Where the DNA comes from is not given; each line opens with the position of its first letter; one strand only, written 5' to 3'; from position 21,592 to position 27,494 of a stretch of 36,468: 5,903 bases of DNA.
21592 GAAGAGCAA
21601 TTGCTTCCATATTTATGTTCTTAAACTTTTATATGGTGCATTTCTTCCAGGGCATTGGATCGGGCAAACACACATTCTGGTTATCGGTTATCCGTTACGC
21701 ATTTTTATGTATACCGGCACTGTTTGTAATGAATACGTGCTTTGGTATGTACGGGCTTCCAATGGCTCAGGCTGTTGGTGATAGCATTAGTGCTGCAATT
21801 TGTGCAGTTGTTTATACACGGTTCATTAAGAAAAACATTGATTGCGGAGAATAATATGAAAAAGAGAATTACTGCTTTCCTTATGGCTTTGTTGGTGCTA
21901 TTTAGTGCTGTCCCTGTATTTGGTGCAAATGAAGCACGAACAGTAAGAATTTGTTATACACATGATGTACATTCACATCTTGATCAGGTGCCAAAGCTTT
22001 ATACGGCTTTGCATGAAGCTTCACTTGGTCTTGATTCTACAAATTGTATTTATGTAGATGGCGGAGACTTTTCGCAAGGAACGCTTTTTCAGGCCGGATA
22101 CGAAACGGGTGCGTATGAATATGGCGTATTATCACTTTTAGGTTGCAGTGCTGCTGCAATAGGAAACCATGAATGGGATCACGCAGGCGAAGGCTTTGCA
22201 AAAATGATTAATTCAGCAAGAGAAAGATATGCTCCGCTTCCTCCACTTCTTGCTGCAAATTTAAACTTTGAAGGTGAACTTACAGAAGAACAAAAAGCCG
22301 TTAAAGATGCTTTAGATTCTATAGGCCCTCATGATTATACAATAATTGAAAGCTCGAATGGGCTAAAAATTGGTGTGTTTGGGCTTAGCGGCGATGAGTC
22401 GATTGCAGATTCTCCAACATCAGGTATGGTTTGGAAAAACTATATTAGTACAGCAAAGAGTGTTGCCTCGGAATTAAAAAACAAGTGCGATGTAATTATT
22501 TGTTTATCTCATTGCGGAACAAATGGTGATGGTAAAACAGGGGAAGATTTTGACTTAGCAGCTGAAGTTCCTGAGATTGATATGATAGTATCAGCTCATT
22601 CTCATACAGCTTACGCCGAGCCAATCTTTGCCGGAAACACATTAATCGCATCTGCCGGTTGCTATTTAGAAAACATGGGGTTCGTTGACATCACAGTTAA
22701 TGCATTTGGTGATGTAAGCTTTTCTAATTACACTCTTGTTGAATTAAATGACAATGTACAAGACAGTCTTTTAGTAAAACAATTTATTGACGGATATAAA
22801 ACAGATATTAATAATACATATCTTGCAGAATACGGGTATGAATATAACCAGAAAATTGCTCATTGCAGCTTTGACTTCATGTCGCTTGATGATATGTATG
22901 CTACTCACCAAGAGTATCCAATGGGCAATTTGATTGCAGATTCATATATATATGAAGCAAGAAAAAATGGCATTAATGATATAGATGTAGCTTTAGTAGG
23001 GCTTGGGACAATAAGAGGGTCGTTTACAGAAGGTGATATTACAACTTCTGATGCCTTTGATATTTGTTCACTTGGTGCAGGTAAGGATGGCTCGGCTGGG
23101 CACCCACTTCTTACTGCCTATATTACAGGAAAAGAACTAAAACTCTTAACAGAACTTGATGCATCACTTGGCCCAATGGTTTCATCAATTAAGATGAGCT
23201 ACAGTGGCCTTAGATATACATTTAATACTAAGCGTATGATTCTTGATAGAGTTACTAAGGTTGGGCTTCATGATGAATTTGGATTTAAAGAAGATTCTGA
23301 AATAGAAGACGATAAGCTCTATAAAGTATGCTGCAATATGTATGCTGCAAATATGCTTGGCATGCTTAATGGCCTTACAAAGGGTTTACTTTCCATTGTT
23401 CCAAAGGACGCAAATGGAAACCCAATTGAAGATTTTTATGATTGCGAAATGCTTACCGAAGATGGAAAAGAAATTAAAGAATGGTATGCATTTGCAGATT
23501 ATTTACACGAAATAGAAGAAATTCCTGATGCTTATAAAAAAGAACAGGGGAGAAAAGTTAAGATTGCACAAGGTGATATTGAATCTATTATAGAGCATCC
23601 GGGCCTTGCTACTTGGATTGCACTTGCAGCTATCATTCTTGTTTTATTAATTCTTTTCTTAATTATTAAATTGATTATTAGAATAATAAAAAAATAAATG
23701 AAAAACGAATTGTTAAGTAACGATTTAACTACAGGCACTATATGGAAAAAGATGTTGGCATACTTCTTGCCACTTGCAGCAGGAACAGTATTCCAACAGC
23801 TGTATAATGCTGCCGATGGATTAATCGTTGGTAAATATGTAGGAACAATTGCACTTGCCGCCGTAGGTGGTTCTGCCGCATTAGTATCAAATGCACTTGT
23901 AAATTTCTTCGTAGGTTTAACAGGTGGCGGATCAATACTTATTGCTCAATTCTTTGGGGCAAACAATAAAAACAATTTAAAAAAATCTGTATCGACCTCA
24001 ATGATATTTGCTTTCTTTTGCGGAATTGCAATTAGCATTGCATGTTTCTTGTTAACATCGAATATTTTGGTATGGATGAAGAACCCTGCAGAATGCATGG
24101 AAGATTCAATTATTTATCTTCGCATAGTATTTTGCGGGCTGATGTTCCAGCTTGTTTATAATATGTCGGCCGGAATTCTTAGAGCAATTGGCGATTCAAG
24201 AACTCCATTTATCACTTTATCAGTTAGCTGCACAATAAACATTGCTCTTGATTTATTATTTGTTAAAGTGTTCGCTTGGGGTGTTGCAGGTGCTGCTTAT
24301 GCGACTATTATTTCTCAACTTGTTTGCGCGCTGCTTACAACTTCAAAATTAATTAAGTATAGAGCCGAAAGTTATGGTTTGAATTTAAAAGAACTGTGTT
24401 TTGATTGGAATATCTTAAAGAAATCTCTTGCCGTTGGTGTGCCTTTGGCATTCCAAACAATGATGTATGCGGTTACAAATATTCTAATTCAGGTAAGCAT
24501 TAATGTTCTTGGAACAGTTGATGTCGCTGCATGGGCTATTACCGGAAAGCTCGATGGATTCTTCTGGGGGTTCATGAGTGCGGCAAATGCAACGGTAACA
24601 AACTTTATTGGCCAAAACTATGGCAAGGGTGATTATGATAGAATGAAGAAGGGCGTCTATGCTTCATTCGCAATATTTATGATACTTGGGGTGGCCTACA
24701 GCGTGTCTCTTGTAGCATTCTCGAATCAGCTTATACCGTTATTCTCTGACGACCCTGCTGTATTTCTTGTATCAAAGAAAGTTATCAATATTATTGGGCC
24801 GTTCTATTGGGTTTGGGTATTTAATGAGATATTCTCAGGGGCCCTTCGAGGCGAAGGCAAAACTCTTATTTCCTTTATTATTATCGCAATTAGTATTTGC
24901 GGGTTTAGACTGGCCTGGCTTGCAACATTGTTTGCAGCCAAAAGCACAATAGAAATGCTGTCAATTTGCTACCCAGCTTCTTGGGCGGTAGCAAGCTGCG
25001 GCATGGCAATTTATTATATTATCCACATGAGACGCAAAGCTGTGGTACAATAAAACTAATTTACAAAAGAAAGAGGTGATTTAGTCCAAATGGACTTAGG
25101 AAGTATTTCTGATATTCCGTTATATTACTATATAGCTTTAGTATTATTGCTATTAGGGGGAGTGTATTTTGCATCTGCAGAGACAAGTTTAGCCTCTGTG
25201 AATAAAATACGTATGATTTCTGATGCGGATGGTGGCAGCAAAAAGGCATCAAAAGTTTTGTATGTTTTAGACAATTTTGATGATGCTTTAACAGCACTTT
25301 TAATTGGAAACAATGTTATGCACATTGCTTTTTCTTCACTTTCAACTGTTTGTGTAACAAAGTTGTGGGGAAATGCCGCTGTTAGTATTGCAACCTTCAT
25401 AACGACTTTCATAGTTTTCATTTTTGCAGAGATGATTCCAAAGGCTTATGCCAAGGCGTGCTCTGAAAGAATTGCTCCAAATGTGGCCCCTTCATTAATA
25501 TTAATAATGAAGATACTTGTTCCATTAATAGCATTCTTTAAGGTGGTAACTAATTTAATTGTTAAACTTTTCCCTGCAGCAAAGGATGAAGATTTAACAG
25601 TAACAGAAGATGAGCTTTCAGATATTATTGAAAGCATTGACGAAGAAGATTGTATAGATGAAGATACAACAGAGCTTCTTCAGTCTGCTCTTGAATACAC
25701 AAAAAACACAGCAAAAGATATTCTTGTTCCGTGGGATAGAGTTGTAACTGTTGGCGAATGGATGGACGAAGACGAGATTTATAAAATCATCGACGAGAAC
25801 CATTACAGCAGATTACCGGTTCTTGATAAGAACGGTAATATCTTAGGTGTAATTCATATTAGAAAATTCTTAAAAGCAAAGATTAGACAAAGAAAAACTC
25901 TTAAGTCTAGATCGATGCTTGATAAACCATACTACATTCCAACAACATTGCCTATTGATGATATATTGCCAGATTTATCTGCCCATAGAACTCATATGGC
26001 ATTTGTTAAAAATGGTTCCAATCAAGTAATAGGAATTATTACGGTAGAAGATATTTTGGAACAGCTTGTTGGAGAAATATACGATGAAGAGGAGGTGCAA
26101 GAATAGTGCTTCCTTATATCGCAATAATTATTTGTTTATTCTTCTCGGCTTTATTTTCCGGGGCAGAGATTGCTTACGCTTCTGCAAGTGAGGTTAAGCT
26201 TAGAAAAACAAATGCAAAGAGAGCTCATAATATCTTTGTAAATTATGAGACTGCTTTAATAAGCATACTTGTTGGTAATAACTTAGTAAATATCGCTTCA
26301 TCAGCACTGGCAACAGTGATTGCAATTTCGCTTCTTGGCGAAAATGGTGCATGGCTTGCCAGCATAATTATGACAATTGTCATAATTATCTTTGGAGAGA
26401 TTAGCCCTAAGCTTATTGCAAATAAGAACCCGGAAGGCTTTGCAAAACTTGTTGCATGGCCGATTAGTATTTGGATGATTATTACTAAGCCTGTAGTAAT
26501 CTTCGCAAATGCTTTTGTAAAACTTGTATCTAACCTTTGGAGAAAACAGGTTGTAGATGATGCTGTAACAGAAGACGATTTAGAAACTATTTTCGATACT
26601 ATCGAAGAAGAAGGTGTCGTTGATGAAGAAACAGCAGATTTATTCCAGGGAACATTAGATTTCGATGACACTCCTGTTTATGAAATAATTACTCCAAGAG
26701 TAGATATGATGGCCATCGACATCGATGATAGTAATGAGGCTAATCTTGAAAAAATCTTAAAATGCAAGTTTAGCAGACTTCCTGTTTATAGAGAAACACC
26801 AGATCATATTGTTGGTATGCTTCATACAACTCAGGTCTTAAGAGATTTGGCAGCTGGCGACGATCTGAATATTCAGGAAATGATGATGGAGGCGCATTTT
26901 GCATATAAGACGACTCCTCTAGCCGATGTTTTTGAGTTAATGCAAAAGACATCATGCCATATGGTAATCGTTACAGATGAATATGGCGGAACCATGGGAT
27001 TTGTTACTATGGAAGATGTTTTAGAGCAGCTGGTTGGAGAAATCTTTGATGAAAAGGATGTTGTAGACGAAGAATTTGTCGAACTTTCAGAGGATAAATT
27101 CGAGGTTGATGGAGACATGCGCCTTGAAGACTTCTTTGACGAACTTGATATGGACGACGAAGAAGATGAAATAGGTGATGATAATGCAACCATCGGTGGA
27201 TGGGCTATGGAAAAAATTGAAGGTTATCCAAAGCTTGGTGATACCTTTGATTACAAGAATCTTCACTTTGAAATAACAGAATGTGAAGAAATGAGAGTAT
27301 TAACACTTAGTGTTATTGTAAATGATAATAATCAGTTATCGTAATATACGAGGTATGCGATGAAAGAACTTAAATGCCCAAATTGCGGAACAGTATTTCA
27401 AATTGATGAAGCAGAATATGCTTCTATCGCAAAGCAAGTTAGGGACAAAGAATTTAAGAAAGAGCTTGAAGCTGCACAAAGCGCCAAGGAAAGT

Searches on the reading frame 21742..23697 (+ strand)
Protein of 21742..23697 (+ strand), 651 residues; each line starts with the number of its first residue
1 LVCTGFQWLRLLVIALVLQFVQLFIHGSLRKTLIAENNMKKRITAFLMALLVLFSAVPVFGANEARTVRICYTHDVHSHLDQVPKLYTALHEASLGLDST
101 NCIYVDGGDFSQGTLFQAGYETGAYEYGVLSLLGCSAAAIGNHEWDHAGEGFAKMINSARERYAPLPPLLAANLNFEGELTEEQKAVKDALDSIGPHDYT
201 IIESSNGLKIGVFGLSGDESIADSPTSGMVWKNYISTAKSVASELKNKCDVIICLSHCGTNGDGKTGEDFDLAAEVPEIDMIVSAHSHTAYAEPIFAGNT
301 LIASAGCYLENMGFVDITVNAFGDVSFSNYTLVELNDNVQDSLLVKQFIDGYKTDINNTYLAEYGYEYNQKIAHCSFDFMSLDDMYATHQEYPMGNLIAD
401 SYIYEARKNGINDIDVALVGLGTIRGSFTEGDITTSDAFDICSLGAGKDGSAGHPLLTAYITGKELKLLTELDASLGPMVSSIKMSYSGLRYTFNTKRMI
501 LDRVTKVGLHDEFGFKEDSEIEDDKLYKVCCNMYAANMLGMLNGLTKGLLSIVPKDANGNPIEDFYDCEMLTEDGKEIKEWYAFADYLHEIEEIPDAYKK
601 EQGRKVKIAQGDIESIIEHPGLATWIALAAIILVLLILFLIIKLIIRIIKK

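Call 9: search_protein_families(library=pfam, proteins=[window:21742-23697:+])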
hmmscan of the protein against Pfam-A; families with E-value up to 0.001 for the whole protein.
window:21742-23697:+ (651 aa): 2 families
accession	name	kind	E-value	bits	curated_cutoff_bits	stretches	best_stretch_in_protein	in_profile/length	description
PF02872.23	5_nucleotid_C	-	2.6e-16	60.5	23.6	1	388-537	18-148/158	5'-nucleotidase, C-terminal domain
PF00149.33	Metallophos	-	4.6e-07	30.9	21.5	1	75-289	8-190/191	Calcineurin-like phosphoesterase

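Call 27: search_protein_families(library=ncbifam, proteins=[window:21742-23697:+])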
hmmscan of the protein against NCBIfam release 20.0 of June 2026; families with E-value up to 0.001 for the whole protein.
window:21742-23697:+ (651 aa): 11 families
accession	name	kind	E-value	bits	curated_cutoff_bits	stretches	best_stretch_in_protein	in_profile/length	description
NF006937.0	PRK09419.1-4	equivalog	2.3e-32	111.5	2554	1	65-535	645-1107/1411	multifunctional 2',3'-cyclic-nucleotide 2'-phosphodiesterase/3'-nucleotidase/5'-nucleotidase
NF006935.0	PRK09419.1-2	equivalog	3.7e-29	101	2801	1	63-535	664-1128/1445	multifunctional 2',3'-cyclic-nucleotide 2'-phosphodiesterase/3'-nucleotidase/5'-nucleotidase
NF006934.0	PRK09419.1-1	subfamily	1.1e-18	66.3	1646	1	98-535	665-1057/1174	multifunctional 2',3'-cyclic-nucleotide 2'-phosphodiesterase/3'-nucleotidase/5'-nucleotidase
NF041198.1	UshA_like_PCGU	equivalog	1.2e-14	53.8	275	1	200-321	152-269/519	UshA-like (seleno)protein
NF007109.1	PRK09558.1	equivalog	1.7e-13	50.2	600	1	105-289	82-257/550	bifunctional UDP-sugar hydrolase/5'-nucleotidase UshA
TIGR01530.1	nadN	equivalog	1.5e-11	43.6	436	1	97-293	46-221/550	NAD nucleotidase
TIGR04486.1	thiosulf_SoxB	equivalog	5e-11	41.6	550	1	99-352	133-363/556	thiosulfohydrolase SoxB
TIGR01390.1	CycNucDiestase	equivalog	1.2e-08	34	883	1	99-297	45-247/626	2',3'-cyclic-nucleotide 2'-phosphodiesterase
NF006938.0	PRK09420.1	equivalog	1.7e-08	33.3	486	1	68-298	25-270/648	bifunctional 2',3'-cyclic-nucleotide 2'-phosphodiesterase/3'-nucleotidase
NF040549.1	Nt5e_LPXTG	exception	2.4e-06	26.1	1050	0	282-430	316-453/731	cell surface ecto-5'-nucleotidase Nt5e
NF006933.0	PRK09418.1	equivalog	2.6e-05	22.6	1419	1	227-319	221-316/780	bifunctional 2',3'-cyclic-nucleotide 2'-phosphodiesterase/3'-nucleotidase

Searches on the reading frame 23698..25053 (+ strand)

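Call 9: search_protein_families(library=pfam, proteins=[window:23698-25053:+])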
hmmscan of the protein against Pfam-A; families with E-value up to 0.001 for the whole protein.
window:23698-25053:+ (451 aa): 1 family
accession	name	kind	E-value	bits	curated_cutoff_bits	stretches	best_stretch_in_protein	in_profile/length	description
PF01554.23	MatE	-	8.5e-51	172.3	24.9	2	25-186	1-160/161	MatE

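Call 27: search_protein_families(library=ncbifam, proteins=[window:23698-25053:+])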
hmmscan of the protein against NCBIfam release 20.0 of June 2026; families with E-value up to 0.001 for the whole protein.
window:23698-25053:+ (451 aa): 13 families
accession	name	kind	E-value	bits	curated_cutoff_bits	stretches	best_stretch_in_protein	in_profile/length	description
TIGR00797.1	matE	subfamily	3.7e-64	217.1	147.4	1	25-411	1-384/396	MATE family efflux transporter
NF041801.1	MATE_SolL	equivalog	8.4e-31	107.2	780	1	7-413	10-420/458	solanimycin export family MATE transporter SolL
NF007130.1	PRK09575.1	equivalog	1.5e-27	97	445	1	15-355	4-343/435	MATE family efflux transporter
NF052396.1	MATE_WgkD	equivalog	1.6e-16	60.3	510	1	19-434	5-417/428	tryglysin-associated MATE efflux transporter WgkD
NF045539.1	MATE_efflux1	equivalog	1.1e-13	51.2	350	1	89-400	69-374/411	MATE family Na+-driven efflux transporter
NF007690.0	PRK10367.1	equivalog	1.5e-13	50.5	409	1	25-409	17-400/441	MATE family efflux transporter DinF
NF000217.1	MATE_multi_FepA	equivalog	2.4e-13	49.9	900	1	10-378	8-374/443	multidrug efflux MATE transporter FepA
NF007562.1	PRK10189.1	equivalog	2.5e-12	46.3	465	1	46-404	55-420/470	EmmdR/YeeO family multidrug/toxin efflux MATE transporter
NF000131.1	MATE_multi_MepA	equivalog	8.6e-12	45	850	1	11-443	10-438/451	multidrug efflux MATE transporter MepA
NF000263.1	MATE_multi_NorM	equivalog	3.1e-09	36.7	950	1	21-405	22-409/459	multidrug efflux MATE transporter NorM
NF041358.1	GntT_guanitoxin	equivalog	2.6e-07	30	525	1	176-412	171-409/438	guanitoxin biosynthesis MATE family efflux transporter GntT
TIGR02900.1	spore_V_B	equivalog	5.3e-07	28.7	372.3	0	139-271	352-479/488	stage V sporulation protein B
NF045578.1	export_MbnM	equivalog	2.8e-05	23.3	285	1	23-219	6-197/410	methanobactin export MATE transporter MbnM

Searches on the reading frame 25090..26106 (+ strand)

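Call 9: search_protein_families(library=pfam, proteins=[window:25090-26106:+])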
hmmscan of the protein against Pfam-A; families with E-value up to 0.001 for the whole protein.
window:25090-26106:+ (338 aa): 2 families
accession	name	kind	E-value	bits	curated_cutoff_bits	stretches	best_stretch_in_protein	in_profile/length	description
PF01595.25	CNNM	-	3.3e-43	147.9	28.4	1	16-192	2-180/181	Cyclin M transmembrane N-terminal domain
PF00571.33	CBS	-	2.4e-15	57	24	2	210-263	3-54/57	CBS domain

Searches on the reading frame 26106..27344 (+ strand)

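Call 24: search_protein_families(library=pfam, proteins=[window:26106-27344:+])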
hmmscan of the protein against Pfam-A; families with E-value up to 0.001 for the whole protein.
window:26106-27344:+ (412 aa): 3 families
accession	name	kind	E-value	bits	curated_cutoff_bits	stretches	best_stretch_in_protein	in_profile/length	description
PF01595.25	CNNM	-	6.8e-43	146.9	28.4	1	5-175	1-180/181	Cyclin M transmembrane N-terminal domain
PF03471.22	CorC_HlyC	-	7e-15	55.3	27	1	326-403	2-77/81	Transporter associated domain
PF00571.33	CBS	-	5.2e-12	46.4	24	1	264-310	10-56/57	CBS domain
